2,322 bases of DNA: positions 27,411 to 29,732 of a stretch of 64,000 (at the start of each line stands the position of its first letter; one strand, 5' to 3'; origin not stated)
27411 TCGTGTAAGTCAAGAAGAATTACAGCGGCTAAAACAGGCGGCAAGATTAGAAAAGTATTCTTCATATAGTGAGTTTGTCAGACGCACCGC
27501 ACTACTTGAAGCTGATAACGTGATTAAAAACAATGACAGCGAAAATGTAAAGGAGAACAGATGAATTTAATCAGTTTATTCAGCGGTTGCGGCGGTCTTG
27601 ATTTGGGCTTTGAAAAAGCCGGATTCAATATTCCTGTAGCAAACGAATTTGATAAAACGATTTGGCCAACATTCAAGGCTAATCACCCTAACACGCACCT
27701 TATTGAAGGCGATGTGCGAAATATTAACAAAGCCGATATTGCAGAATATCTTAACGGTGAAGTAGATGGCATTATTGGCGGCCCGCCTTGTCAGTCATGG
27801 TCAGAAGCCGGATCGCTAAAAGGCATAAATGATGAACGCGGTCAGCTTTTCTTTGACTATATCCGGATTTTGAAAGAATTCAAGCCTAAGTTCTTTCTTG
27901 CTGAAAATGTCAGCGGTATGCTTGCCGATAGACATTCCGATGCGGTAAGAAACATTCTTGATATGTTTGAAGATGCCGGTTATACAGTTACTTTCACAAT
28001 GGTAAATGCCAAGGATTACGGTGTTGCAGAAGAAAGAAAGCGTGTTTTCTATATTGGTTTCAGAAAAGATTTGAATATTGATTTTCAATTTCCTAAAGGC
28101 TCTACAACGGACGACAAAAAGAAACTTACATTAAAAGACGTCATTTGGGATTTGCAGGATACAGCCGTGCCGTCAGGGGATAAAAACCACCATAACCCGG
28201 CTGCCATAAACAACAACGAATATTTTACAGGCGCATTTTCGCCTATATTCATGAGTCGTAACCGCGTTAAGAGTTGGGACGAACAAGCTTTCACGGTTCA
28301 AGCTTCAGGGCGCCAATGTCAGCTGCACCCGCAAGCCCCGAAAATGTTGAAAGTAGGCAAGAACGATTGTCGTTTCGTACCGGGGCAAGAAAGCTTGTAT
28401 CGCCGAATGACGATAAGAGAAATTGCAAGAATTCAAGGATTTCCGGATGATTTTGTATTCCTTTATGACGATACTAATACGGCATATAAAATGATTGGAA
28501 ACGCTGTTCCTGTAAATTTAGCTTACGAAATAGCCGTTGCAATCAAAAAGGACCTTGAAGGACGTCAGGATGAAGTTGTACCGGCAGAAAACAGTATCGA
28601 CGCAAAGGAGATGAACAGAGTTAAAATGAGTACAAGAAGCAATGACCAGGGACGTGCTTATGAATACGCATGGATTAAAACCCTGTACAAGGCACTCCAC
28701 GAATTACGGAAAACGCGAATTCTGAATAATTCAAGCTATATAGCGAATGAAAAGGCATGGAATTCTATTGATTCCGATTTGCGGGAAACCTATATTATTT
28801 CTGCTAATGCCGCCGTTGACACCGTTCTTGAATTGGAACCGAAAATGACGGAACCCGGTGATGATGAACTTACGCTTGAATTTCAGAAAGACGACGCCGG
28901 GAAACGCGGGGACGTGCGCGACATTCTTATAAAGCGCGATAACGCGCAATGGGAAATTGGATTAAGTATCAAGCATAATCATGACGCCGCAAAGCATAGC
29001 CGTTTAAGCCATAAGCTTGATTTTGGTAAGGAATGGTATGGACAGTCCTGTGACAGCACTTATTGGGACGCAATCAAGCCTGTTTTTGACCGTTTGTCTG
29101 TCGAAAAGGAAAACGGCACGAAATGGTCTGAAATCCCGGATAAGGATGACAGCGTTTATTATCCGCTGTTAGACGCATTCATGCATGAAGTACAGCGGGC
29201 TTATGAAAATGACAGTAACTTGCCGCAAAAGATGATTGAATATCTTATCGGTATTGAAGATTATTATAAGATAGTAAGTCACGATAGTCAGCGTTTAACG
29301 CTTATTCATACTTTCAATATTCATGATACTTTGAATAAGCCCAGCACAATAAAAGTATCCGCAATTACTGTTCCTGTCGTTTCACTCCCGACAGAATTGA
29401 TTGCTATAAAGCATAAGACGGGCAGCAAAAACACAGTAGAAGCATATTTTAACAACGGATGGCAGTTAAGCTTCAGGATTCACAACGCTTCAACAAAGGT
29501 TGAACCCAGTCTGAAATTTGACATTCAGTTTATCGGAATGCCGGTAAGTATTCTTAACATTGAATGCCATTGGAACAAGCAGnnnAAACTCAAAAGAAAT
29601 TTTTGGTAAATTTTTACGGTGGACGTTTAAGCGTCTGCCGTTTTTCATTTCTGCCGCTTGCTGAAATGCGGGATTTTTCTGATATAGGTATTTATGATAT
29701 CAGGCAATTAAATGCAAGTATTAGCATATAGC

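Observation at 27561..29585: Single-polypeptide m5C methyltransferase-restriction endonuclease fusion of the HaeIII (GGCC) type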

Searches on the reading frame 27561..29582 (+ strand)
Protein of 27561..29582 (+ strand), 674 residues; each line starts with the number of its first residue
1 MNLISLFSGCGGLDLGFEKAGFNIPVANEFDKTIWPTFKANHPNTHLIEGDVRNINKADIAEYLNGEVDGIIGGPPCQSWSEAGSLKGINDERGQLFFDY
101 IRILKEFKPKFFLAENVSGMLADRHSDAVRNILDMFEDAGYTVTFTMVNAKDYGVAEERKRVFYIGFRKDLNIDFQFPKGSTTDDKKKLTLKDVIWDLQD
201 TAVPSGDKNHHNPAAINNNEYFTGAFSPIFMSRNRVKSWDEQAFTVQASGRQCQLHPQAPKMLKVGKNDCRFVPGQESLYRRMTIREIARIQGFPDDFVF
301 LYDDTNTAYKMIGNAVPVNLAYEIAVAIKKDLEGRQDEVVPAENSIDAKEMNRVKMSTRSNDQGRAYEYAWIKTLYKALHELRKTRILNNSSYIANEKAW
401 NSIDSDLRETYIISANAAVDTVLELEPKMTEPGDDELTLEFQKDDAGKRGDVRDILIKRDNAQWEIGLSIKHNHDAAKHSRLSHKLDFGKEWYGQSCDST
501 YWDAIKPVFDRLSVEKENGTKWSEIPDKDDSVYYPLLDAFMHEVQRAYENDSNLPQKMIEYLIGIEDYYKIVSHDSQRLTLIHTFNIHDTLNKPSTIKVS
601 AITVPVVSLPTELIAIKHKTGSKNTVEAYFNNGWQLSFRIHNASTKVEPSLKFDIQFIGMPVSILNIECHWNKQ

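Call 3: search_protein_families(library=pfam, proteins=[window:27561-29582:+], max_evalue=0.01)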
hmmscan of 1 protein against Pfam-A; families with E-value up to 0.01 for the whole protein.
window:27561-29582:+ (674 aa): 2 families
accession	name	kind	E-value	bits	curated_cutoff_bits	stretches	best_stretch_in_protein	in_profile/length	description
PF09556.15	RE_HaeIII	-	9.7e-135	448.9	25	1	364-661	1-298/298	HaeIII restriction endonuclease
PF00145.23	DNA_methylase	-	4e-100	335.8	22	1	1-330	1-324/324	C-5 cytosine-specific DNA methylase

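Call 4: search_protein_families(library=ncbifam, proteins=[window:27561-29582:+], max_evalue=0.01)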
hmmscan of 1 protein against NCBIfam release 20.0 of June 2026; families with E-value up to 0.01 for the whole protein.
window:27561-29582:+ (674 aa): 2 families
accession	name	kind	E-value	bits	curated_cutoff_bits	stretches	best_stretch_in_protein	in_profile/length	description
TIGR00675.1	dcm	superfamily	2.3e-78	264.1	100.65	1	4-327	2-328/329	DNA (cytosine-5-)-methyltransferase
NF007772.0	PRK10458.1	subfamily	4.7e-20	71.6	710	1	2-178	90-297/472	DNA cytosine methylase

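Call 5: search_solved_structures(query=window:27561-29582:+, max_evalue=0.01, show_alignments=2)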
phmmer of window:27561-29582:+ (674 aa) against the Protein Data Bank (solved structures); distinct sequences matched with E-value up to 0.01: 85 (the best 60 are shown).
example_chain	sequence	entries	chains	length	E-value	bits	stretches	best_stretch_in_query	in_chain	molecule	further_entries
1dct_A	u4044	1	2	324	9.5e-133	447.1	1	1-330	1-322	PROTEIN (MODIFICATION METHYLASE HAEIII)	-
3ubt_Y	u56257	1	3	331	6.4e-132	444.4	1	1-333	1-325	Modification methylase HaeIII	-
3g7u_A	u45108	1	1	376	2.4e-35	125.2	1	1-201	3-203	Cytosine-specific methyltransferase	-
1svu_A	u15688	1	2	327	1.2e-34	123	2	3-182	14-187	Modification methylase HhaI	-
10mh_A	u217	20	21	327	1.3e-34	122.7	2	3-182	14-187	PROTEIN (CYTOSINE-SPECIFIC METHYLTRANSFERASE HHAI) | HaeIII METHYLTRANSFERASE | Modification methylase HhaI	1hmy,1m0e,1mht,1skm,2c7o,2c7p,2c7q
1fjx_A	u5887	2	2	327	1.4e-34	122.7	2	3-182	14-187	HHAI DNA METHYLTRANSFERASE | MODIFICATION METHYLASE HHAI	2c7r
2i9k_A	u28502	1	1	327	1.8e-34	122.4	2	3-182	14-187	Modification methylase HhaI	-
2uyh_A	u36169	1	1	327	2.5e-34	121.9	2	3-182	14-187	MODIFICATION METHYLASE HHAI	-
2zcj_A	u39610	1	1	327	3.4e-34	121.4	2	3-182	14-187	Modification methylase HhaI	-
2uyc_A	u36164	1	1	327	6.8e-34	120.4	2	3-182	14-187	MODIFICATION METHYLASE HHAI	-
2uz4_A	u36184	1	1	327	6.8e-34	120.4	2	3-182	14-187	MODIFICATION METHYLASE HHAI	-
2z6u_A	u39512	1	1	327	8.5e-34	120.1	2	3-182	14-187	Modification methylase HhaI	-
2z6q_A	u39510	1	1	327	9.1e-34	120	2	3-182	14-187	Modification methylase HhaI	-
2z6a_A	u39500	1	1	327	2.4e-33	118.6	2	3-182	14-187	Modification methylase HhaI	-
8yf3_A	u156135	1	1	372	8.6e-26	93.6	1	3-171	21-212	Cytosine-specific methyltransferase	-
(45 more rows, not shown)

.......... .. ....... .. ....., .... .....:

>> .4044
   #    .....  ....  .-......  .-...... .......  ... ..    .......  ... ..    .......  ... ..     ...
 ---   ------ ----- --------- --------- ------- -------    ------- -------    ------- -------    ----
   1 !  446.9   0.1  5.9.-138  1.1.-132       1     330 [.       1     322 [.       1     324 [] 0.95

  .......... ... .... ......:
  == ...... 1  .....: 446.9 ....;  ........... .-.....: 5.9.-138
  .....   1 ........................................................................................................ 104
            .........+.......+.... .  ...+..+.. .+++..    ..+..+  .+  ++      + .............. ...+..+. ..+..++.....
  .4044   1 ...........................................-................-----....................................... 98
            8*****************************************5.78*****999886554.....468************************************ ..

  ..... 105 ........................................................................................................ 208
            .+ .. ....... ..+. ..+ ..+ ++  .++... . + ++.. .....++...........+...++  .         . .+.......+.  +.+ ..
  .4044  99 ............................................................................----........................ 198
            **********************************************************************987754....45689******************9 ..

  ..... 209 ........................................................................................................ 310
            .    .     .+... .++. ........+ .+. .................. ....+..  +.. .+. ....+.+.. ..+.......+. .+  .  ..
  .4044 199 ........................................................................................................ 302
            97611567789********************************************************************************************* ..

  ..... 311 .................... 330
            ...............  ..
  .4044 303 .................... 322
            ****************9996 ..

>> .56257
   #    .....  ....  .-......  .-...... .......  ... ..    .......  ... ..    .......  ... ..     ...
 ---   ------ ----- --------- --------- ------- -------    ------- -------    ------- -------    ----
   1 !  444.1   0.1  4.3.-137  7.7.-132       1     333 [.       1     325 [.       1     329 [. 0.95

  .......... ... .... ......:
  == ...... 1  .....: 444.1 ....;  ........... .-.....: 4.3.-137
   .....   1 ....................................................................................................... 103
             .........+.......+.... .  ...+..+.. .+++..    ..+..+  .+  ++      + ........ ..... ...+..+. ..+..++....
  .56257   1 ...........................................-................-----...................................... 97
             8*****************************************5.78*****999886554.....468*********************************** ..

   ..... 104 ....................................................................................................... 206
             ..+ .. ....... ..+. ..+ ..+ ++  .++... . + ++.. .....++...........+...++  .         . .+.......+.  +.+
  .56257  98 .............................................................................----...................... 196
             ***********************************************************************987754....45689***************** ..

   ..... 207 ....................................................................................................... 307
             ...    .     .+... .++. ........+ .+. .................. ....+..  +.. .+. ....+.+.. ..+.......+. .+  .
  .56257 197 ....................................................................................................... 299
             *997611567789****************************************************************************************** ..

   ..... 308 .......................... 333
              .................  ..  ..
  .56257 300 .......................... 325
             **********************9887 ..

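Call 6: find_homologous_proteins(query=window:27561-29582:+, max_evalue=1e-10)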
Query window:27561-29582:+ (674 aa): 4994 proteins with E <= 1e-10 among 8000 candidates; the best 120 are listed.
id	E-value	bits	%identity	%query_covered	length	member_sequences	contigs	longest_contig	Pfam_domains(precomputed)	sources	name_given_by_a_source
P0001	0.0e+0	1565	100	100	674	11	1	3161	PF00145.24,PF09556.16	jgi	-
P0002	0.0e+0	1270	78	100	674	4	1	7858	PF00145.24,PF09556.16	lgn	-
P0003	0.0e+0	1252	78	100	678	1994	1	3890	PF00145.24,PF09556.16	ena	-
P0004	0.0e+0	1250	78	100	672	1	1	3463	PF00145.24,PF09556.16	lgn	-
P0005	0.0e+0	1250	78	100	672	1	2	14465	PF00145.24,PF09556.16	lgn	-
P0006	0.0e+0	1250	78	100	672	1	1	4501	PF00145.24,PF09556.16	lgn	-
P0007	0.0e+0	1248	78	100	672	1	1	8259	PF00145.24,PF09556.16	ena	-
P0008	0.0e+0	1247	78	100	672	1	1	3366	PF00145.24,PF09556.16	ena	-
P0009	0.0e+0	1245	78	100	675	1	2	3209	PF00145.24,PF09556.16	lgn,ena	-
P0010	0.0e+0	1242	78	100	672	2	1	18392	PF00145.24,PF09556.16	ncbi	-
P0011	0.0e+0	1241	77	100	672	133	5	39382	PF00145.24,PF09556.16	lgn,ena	-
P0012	0.0e+0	1238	77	100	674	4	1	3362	PF00145.24,PF09556.16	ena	-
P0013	0.0e+0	1237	77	100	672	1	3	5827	PF00145.24,PF09556.16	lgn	-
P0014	0.0e+0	1236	78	100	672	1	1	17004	PF00145.24,PF09556.16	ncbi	-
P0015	0.0e+0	1234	77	100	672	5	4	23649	PF00145.24,PF09556.16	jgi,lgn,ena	-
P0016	0.0e+0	1233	77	100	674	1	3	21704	PF00145.24,PF09556.16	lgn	-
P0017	0.0e+0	1232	77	100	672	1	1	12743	PF00145.24,PF09556.16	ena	-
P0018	0.0e+0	1232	77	100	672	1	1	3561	PF00145.24,PF09556.16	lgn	-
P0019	0.0e+0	1231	77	100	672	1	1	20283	PF00145.24,PF09556.16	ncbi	-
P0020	0.0e+0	1231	77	100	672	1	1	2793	PF00145.24,PF09556.16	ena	-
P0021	0.0e+0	1231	77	100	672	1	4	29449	PF00145.24,PF09556.16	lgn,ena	-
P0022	0.0e+0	1230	77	100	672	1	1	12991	PF00145.24,PF09556.16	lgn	-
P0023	0.0e+0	1230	77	100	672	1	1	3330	PF00145.24,PF09556.16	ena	-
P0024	0.0e+0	1229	77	100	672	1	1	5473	PF00145.24,PF09556.16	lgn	-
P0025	0.0e+0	1229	77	100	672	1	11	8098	PF00145.24,PF09556.16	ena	-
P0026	0.0e+0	1229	77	100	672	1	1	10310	PF00145.24,PF09556.16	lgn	-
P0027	0.0e+0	1228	77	100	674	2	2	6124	PF00145.24,PF09556.16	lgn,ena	-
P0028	0.0e+0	1228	77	100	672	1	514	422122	PF00145.24,PF09556.16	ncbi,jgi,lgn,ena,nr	ncbi:MAG: HaeIII family restriction endonuclease [Ruminococcus sp.]|nr:HaeIII family restriction end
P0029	0.0e+0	1228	77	100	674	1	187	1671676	PF00145.24,PF09556.16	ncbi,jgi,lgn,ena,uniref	ncbi:MAG: HaeIII family restriction endonuclease [Ruminococcus sp.]|uniref:HaeIII family restriction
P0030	0.0e+0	1228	77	100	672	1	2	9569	PF00145.24,PF09556.16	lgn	-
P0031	0.0e+0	1228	77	100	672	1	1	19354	PF00145.24,PF09556.16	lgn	-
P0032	0.0e+0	1227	77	100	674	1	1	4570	PF00145.24,PF09556.16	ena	-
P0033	0.0e+0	1227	77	100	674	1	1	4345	PF00145.24,PF09556.16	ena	-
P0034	0.0e+0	1227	77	100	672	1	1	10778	PF00145.24,PF09556.16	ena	-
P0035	0.0e+0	1227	77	100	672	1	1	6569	PF00145.24,PF09556.16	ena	-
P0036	0.0e+0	1227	77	100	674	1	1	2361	PF00145.24,PF09556.16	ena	-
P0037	0.0e+0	1227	77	100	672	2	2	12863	PF00145.24,PF09556.16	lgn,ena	-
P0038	0.0e+0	1227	77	100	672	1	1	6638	PF00145.24,PF09556.16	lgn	-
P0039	0.0e+0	1226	76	100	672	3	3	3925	PF00145.24,PF09556.16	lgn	-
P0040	0.0e+0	1226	77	100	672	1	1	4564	PF00145.24,PF09556.16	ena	-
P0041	0.0e+0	1226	77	100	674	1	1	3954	PF00145.24,PF09556.16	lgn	-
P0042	0.0e+0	1226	77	100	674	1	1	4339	PF00145.24,PF09556.16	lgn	-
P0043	0.0e+0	1226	77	100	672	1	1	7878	PF00145.24,PF09556.16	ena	-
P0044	0.0e+0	1225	76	100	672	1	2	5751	PF00145.24,PF09556.16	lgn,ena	-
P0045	0.0e+0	1225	77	100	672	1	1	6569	PF00145.24,PF09556.16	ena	-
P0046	0.0e+0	1225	77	100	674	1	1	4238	PF00145.24,PF09556.16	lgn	-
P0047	0.0e+0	1225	77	100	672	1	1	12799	PF00145.24,PF09556.16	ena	-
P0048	0.0e+0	1225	77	100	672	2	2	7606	PF00145.24,PF09556.16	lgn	-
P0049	0.0e+0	1225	77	100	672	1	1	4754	PF00145.24,PF09556.16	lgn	-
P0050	0.0e+0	1225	77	100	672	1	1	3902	PF00145.24,PF09556.16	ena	-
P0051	0.0e+0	1225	77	100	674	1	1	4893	PF00145.24,PF09556.16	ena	-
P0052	0.0e+0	1223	77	100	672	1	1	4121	PF00145.24,PF09556.16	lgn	-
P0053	0.0e+0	1222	77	100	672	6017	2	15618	PF00145.24,PF09556.16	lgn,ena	-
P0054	0.0e+0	1221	76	100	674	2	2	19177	PF00145.24,PF09556.16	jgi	-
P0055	0.0e+0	1221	77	100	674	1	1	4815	PF00145.24,PF09556.16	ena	-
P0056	0.0e+0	1221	76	100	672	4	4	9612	PF00145.24,PF09556.16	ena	-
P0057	0.0e+0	1221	76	100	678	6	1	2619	PF00145.24,PF09556.16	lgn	-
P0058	0.0e+0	1221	76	100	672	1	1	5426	PF00145.24,PF09556.16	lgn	-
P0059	0.0e+0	1221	76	100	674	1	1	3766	PF00145.24,PF09556.16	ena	-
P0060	0.0e+0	1220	76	100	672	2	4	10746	PF00145.24,PF09556.16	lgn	-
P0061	0.0e+0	1219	76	100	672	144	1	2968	PF00145.24,PF09556.16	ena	-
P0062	0.0e+0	1219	76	100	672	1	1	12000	PF00145.24,PF09556.16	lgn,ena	-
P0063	0.0e+0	1219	76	100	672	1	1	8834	PF00145.24,PF09556.16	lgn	-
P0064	0.0e+0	1218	77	100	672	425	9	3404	PF00145.24,PF09556.16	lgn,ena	-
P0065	0.0e+0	1217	76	100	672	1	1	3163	PF00145.24,PF09556.16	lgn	-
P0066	0.0e+0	1217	77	100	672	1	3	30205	PF00145.24,PF09556.16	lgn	-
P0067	0.0e+0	1217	76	100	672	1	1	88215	PF00145.24,PF09556.16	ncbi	-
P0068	0.0e+0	1217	76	100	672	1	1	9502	PF00145.24,PF09556.16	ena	-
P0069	0.0e+0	1217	77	100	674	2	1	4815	PF00145.24,PF09556.16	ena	-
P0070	0.0e+0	1217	75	100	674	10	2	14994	PF00145.24,PF09556.16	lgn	-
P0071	0.0e+0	1217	77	100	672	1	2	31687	PF00145.24,PF09556.16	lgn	-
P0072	0.0e+0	1216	76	100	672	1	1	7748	PF00145.24,PF09556.16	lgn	-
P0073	0.0e+0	1216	76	100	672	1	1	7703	PF00145.24,PF09556.16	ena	-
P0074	0.0e+0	1216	76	100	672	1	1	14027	PF00145.24,PF09556.16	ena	-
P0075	0.0e+0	1215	76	100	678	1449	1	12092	PF00145.24,PF09556.16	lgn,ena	-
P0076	0.0e+0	1215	75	100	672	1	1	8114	PF00145.24,PF09556.16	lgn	-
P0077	0.0e+0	1215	77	99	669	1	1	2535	PF00145.24,PF09556.16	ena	-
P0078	0.0e+0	1215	76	100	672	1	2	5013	PF00145.24,PF09556.16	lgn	-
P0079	0.0e+0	1214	75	100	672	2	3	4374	PF00145.24,PF09556.16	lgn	-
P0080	0.0e+0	1213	76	100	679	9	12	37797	PF00145.24,PF09556.16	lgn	-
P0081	0.0e+0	1213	76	100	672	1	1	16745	PF00145.24,PF09556.16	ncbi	-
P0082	0.0e+0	1213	76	100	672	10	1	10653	PF00145.24,PF09556.16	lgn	-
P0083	0.0e+0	1213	75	100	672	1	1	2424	PF00145.24,PF09556.16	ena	-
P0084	0.0e+0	1212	76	100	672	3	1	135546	PF00145.24,PF09556.16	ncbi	-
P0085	0.0e+0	1212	76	100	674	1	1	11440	PF00145.24,PF09556.16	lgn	-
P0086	0.0e+0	1211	76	100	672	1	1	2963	PF00145.24,PF09556.16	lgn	-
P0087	0.0e+0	1211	75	100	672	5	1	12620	PF00145.24,PF09556.16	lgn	-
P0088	0.0e+0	1210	75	100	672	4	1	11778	PF00145.24,PF09556.16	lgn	-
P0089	0.0e+0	1209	75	100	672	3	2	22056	PF00145.24,PF09556.16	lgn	-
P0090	0.0e+0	1209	76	100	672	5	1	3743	PF00145.24,PF09556.16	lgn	-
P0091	0.0e+0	1208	76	100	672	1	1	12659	PF00145.24,PF09556.16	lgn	-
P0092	0.0e+0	1208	75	100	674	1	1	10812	PF00145.24,PF09556.16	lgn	-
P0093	0.0e+0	1208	76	100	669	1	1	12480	PF00145.24,PF09556.16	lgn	-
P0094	0.0e+0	1208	75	100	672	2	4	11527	PF00145.24,PF09556.16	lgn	-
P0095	0.0e+0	1208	76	100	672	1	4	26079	PF00145.24,PF09556.16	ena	-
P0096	0.0e+0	1206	75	100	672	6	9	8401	PF00145.24,PF09556.16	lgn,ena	-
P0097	0.0e+0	1206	75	100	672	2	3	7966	PF00145.24,PF09556.16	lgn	-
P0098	0.0e+0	1206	76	100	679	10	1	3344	PF00145.24,PF09556.16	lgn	-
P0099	0.0e+0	1205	75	100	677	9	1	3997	PF00145.24,PF09556.16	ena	-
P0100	0.0e+0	1205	75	100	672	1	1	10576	PF00145.24,PF09556.16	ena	-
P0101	0.0e+0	1204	75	100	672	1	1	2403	PF00145.24,PF09556.16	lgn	-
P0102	0.0e+0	1203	75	100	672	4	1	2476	PF00145.24,PF09556.16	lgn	-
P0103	0.0e+0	1203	75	100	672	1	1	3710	PF00145.24,PF09556.16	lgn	-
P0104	0.0e+0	1203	75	100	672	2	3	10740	PF00145.24,PF09556.16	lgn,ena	-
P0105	0.0e+0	1203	74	100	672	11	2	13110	PF00145.24,PF09556.16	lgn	-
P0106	0.0e+0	1202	76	100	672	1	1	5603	PF00145.24,PF09556.16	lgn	-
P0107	0.0e+0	1202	75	100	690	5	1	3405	PF00145.24,PF09556.16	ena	-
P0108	0.0e+0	1201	76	100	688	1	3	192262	PF00145.24,PF09556.16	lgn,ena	-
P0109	0.0e+0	1201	75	100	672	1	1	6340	PF00145.24,PF09556.16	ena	-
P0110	0.0e+0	1201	75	100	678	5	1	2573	PF00145.24,PF09556.16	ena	-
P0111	0.0e+0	1201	75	100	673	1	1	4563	PF00145.24,PF09556.16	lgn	-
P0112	0.0e+0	1200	75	100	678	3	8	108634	PF00145.24,PF09556.16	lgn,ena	-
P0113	0.0e+0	1200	75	100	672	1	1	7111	PF00145.24,PF09556.16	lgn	-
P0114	0.0e+0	1199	75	100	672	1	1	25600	PF00145.24,PF09556.16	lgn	-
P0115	0.0e+0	1199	75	99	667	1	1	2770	PF00145.24,PF09556.16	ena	-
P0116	0.0e+0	1198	74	100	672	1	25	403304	PF00145.24,PF09556.16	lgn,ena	-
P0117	0.0e+0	1197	74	100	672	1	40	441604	PF00145.24,PF09556.16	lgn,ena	-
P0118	0.0e+0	1197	74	100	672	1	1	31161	PF00145.24,PF09556.16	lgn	-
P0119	0.0e+0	1197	74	100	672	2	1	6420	PF00145.24,PF09556.16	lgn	-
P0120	0.0e+0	1197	75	100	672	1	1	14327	PF00145.24,PF09556.16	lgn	-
